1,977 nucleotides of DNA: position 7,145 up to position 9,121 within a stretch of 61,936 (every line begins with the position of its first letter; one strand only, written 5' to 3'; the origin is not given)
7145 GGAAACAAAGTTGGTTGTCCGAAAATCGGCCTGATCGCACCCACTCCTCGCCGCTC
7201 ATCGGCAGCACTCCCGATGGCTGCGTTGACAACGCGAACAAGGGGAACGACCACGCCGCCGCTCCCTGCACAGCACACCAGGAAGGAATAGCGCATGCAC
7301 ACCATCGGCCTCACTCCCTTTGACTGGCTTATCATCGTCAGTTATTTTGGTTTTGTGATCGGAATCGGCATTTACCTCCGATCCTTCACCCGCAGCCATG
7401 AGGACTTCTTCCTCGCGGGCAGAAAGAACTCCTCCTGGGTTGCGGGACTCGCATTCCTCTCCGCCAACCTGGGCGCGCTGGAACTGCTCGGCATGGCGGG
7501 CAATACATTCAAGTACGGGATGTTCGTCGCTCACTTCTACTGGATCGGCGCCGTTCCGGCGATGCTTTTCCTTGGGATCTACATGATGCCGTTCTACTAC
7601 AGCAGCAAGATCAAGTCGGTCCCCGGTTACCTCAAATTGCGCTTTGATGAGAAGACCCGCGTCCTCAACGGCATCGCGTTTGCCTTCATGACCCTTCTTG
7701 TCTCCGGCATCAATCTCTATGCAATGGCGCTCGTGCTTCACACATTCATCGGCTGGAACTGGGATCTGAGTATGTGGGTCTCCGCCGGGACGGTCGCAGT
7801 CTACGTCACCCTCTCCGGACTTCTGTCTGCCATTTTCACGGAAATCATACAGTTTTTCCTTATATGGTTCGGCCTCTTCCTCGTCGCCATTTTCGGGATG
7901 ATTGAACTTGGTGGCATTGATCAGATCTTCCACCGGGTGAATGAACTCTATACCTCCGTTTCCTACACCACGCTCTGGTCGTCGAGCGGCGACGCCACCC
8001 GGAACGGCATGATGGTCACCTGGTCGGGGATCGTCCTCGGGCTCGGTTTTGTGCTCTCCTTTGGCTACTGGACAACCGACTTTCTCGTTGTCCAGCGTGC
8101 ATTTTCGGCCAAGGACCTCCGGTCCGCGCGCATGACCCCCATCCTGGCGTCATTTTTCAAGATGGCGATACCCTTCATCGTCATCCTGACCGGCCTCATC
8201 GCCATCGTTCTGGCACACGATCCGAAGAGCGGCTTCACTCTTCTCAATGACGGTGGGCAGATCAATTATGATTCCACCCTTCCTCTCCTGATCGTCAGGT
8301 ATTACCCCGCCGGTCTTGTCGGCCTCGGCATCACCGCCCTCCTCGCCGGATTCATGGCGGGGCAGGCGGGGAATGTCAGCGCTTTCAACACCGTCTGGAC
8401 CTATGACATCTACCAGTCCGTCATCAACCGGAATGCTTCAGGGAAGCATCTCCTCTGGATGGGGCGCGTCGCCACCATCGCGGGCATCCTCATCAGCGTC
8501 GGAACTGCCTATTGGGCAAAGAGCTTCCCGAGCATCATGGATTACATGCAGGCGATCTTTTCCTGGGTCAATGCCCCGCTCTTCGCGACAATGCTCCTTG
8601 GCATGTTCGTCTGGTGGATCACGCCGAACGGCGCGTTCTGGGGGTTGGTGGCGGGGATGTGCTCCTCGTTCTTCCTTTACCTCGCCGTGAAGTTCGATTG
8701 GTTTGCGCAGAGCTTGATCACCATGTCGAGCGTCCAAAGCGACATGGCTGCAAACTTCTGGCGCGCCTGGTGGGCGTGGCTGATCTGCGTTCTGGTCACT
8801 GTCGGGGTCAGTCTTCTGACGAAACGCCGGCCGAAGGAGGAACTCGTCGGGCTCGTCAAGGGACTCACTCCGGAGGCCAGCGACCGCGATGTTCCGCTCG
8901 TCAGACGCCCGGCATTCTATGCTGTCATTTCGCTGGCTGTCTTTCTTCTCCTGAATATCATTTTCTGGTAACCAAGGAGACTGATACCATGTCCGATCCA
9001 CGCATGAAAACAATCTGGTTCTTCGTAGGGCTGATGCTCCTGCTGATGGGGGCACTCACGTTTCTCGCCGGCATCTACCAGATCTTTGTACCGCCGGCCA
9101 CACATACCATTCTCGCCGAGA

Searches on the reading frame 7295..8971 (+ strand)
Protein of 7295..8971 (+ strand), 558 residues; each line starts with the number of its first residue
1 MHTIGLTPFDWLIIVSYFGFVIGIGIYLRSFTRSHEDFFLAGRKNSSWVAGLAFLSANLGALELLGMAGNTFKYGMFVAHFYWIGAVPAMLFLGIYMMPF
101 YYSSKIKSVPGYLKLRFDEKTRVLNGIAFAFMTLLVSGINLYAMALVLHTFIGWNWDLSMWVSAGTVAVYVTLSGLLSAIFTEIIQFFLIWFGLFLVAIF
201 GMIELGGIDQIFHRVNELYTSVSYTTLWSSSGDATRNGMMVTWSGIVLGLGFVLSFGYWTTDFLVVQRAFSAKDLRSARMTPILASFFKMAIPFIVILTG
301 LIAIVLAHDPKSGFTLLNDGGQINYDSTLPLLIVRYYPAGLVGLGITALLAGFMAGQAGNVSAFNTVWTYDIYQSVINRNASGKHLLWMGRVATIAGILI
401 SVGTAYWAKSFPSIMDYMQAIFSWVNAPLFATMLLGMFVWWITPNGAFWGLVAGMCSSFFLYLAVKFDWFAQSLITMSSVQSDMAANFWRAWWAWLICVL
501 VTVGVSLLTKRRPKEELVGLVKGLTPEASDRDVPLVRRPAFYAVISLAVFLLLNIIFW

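Call 109: search_protein_families(library=pfam, proteins=[window:7295-8971:+], max_evalue=0.00001)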
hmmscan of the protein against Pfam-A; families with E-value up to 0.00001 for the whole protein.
window:7295-8971:+ (558 aa): 1 family
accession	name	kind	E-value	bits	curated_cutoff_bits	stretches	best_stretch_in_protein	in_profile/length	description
PF00474.23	SSF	-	7.5e-48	163.8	22.8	1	38-454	1-406/406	Sodium:solute symporter family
